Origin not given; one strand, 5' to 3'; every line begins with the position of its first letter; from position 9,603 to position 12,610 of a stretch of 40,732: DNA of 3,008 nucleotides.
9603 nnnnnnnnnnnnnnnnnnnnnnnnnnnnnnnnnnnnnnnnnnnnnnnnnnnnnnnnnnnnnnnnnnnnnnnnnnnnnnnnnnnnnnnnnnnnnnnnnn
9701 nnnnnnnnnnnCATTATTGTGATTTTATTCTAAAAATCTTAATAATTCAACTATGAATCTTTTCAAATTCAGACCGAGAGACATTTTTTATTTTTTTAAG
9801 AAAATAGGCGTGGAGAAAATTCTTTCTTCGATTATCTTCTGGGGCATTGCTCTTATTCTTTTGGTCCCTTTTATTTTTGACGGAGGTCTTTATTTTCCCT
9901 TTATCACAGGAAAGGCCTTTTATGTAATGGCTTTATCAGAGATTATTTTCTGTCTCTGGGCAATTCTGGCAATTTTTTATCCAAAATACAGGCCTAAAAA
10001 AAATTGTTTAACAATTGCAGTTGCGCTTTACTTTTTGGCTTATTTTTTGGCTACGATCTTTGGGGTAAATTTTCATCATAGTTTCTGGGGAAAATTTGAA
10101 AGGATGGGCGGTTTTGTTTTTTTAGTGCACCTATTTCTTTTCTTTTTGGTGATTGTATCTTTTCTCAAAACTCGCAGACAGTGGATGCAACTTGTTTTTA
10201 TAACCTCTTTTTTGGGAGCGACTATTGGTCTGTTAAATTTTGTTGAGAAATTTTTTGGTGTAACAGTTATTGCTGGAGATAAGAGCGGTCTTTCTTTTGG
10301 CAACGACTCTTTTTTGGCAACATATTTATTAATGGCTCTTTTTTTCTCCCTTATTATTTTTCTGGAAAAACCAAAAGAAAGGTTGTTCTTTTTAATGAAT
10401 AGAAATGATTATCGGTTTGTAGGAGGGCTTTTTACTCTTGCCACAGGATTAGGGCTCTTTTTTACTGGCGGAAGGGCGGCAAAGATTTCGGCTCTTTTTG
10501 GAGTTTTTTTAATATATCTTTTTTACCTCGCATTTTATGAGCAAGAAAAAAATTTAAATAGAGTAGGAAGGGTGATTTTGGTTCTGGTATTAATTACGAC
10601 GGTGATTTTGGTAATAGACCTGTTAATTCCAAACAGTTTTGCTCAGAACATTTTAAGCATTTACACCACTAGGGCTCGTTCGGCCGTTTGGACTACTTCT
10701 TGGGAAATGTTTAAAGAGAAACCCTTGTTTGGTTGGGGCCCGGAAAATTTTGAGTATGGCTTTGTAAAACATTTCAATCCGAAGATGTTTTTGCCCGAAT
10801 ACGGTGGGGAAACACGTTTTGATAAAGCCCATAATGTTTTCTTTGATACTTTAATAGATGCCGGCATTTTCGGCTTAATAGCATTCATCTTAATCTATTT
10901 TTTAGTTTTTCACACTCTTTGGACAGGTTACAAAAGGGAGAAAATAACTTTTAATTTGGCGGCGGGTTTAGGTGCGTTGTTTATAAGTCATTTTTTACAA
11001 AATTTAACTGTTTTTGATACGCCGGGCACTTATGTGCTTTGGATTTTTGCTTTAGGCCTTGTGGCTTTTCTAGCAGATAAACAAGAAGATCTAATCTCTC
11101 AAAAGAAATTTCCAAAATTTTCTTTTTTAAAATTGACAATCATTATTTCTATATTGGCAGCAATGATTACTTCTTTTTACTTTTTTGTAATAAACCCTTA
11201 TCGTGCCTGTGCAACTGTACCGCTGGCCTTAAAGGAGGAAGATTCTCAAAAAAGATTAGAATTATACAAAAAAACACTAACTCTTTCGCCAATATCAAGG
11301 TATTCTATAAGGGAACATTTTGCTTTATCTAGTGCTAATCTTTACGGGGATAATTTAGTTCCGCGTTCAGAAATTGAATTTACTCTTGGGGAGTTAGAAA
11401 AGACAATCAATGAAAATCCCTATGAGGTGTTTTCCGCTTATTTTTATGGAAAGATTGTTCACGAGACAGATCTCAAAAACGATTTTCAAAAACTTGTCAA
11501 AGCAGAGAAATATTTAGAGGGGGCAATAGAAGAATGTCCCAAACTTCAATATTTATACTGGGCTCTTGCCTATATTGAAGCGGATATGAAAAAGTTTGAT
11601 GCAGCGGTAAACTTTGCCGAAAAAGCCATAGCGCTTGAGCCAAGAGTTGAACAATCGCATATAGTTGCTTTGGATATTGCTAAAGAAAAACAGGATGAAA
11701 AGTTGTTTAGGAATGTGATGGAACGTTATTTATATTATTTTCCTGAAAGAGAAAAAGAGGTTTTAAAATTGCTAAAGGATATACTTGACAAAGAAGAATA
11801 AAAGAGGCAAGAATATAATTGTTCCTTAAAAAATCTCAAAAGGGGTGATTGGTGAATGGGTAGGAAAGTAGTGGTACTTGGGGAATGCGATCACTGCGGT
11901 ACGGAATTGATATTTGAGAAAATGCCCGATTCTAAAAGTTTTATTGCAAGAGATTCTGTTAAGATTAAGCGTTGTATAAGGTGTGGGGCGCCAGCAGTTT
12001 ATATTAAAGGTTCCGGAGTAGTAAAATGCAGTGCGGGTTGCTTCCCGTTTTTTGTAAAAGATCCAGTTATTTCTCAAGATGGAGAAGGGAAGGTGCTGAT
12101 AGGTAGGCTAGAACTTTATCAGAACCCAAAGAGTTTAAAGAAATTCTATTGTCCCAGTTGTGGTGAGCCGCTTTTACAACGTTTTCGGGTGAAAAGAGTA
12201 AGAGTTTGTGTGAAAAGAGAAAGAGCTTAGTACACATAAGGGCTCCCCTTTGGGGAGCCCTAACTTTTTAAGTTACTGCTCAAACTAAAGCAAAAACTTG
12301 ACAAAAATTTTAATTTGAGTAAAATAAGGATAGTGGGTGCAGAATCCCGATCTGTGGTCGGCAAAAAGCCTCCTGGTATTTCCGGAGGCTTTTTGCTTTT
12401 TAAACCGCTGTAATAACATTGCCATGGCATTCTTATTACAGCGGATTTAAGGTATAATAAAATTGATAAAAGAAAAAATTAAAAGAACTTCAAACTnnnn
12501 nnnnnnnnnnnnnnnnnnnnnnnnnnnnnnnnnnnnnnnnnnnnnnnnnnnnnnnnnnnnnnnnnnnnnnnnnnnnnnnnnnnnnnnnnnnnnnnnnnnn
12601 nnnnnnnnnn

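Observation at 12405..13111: PaaX-like regulator gene bracketed by two identical copies of a 40-nt palindrome (cassette-like unit)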

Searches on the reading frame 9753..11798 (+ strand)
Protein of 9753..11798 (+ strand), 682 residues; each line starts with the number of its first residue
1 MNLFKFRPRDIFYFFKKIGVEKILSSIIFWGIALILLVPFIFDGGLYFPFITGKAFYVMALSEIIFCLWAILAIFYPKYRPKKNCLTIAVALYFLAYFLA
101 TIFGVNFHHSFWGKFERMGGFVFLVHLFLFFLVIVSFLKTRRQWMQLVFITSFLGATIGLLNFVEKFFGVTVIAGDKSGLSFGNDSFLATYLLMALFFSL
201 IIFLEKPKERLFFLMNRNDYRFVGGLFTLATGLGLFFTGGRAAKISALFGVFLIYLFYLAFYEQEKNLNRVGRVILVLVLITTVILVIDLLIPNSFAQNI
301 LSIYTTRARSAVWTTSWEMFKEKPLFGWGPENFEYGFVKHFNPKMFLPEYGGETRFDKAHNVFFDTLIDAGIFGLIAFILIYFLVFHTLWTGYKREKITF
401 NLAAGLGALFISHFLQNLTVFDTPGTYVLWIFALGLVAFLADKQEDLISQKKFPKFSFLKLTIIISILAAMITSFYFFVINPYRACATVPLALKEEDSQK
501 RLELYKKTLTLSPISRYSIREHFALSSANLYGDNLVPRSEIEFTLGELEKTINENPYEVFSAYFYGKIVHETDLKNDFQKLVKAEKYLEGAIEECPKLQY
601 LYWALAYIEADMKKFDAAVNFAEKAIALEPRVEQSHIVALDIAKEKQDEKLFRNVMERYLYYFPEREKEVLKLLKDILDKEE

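Call 6: search_protein_families(library=pfam, proteins=[window:9753-11798:+], max_evalue=0.01)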
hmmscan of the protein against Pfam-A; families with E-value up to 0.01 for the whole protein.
window:9753-11798:+ (682 aa): 2 families
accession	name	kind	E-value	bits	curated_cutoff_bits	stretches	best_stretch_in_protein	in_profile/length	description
PF04932.20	Wzy_C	-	1.1e-17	64.6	31.7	1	227-379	2-149/149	O-Antigen ligase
PF07719.23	TPR_2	-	0.006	17.1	27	0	601-631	3-33/34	Tetratricopeptide repeat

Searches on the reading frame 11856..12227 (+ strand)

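Call 6: search_protein_families(library=pfam, proteins=[window:11856-12227:+], max_evalue=0.01)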
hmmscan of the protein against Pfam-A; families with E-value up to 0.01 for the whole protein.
window:11856-12227:+ (124 aa): 9 families
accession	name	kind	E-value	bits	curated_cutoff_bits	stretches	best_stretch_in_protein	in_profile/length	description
PF12773.13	DZR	-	0.00014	22.4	27.3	0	11-46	15-33/45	Double zinc ribbon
PF05191.20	ADK_lid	-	0.00016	21.9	26.6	0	93-109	18-34/36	Adenylate kinase, active site lid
PF13240.11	Zn_Ribbon_1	-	0.00043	20.4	25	0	98-106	1-9/23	zinc-ribbon domain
PF13248.11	Zn_ribbon_3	-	0.0011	18.8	27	0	96-106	2-11/26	zinc-ribbon domain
PF01396.24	Zn_ribbon_Top1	-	0.0012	19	32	0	98-110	3-15/39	Topoisomerase DNA binding C4 zinc finger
PF14803.11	Zn_ribbon_Nudix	-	0.0037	17.6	25.6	0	98-110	2-14/34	Nudix N-terminal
PF24458.1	DUF7573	-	0.0057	17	30.2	0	98-119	13-34/39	Domain of unknown function (DUF7573)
PF06221.18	zf-C2HC5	-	0.0094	16.4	25.8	0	98-110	36-48/54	Putative zinc finger motif, C2HC5-type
PF25164.1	CoiA_N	-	0.0096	15.9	26.3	1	93-107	14-28/50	Competence protein CoiA, N-terminal domain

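Call 77: search_protein_families(library=ncbifam, proteins=[window:11856-12227:+], max_evalue=0.1)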
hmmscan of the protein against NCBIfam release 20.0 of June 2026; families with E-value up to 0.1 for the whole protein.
window:11856-12227:+ (124 aa): 10 families
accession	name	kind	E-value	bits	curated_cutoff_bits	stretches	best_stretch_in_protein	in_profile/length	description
NF045510.1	4Cys_prefix_kin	domain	0.00049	20.3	24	0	97-106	17-26/26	4-Cys prefix domain-containing protein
NF011481.0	PRK14890.1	equivalog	0.00086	19.3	61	1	94-111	25-42/61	putative Zn-ribbon RNA-binding protein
NF041913.1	HVO_2142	equivalog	0.0011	18.7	90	0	89-106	4-21/48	HVO_2142 family zinc finger protein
NF033497.1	rubre_like_arch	subfamily_domain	0.021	14.5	32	0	8-18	16-26/34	rubrerythrin-like domain-containing protein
NF045645.1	DVU_1557_fam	equivalog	0.029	14.5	60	0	10-45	4-38/60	DVU_1557 family redox protein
TIGR03831.1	YgiT_finger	domain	0.048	13.9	20.2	0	99-104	35-40/46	YgiT-type zinc finger protein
NF003058.0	PRK03976.1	equivalog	0.059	13.3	87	0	34-60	33-59/91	50S ribosomal protein L37ae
NF001605.0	PRK00398.1-2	equivalog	0.061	13.2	63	0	39-58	3-22/43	DNA-directed RNA polymerase subunit P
NF011482.0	PRK14892.1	equivalog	0.096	12.6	109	0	94-107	19-32/101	putative transcription elongation factor Elf1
TIGR00280.1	eL43_euk_arch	equivalog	0.098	13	95.8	0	93-110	33-50/92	50S ribosomal protein L37Ae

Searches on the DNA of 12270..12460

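Call 73: search_rna_families(source=window, start=12270, end=12460, threshold=evalue, max_evalue=10)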
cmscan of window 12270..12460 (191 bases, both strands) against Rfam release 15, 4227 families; matches with E-value up to 10: 48.
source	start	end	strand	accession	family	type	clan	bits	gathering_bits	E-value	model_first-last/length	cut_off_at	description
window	12270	12399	+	RF02637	EF0408_EF0409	Gene; sRNA;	-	21.9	440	0.00042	273-412/412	5'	Enterococcus sRNA EF0408_EF0409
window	12393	12459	+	RF00047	mir-2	Gene; miRNA;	-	21.8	45.5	0.04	1-72/72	no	mir-2 microRNA precursor family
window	12359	12450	-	RF02432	SpF25_sRNA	Gene; sRNA;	-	21.7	48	0.15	1-102/102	no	Streptococcus sRNA SpF25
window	12386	12460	-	RF03813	MIR8041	Gene; miRNA;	-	21.2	80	0.045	1-71/71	no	MIR8041 microRNA precursor family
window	12359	12459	-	RF01859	Phe_leader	Cis-reg; leader;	-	20.7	55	0.2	1-125/125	no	Phenylalanine leader peptide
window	12362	12449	-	RF02552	RcsR1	Gene; sRNA;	-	20.3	60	0.034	1-96/96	no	RcsR1 sRNA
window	12359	12450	-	RF00506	Thr_leader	Cis-reg; leader;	-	20.3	55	0.078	1-118/118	no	Threonine operon leader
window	12397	12452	+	RF04275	mir-2733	Gene; miRNA;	CL00142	20.3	72.9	0.091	1-81/81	no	mir-2733 microRNA precursor family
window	12360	12404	-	RF00125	IS128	Gene; sRNA;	-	19.7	80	0.038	157-198/209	no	IS128 RNA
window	12336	12437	+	RF01770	rimP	Cis-reg; leader;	-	19.5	47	0.41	1-102/102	no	Gammaprotebacteria rimP leader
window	12360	12459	-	RF02822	Srn266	Gene; sRNA;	-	18.7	63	0.61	1-112/112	no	Streptococcus RNA 266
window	12397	12452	+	RF03653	mir-971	Gene; miRNA;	-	18.6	53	0.17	1-77/77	no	mir-971 microRNA precursor family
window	12306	12402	+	RF01772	rnk_pseudo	Cis-reg; leader;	-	18.4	55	0.49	1-108/108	no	Pseudomonas rnk leader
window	12368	12412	-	RF02418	Spd-sr07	Gene; sRNA;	-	18.3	55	1.2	1-63/63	no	Streptococcus sRNA Spd-sr07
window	12304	12400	+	RF00515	PyrR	Cis-reg;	-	18.3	54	1.8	1-115/115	no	PyrR binding site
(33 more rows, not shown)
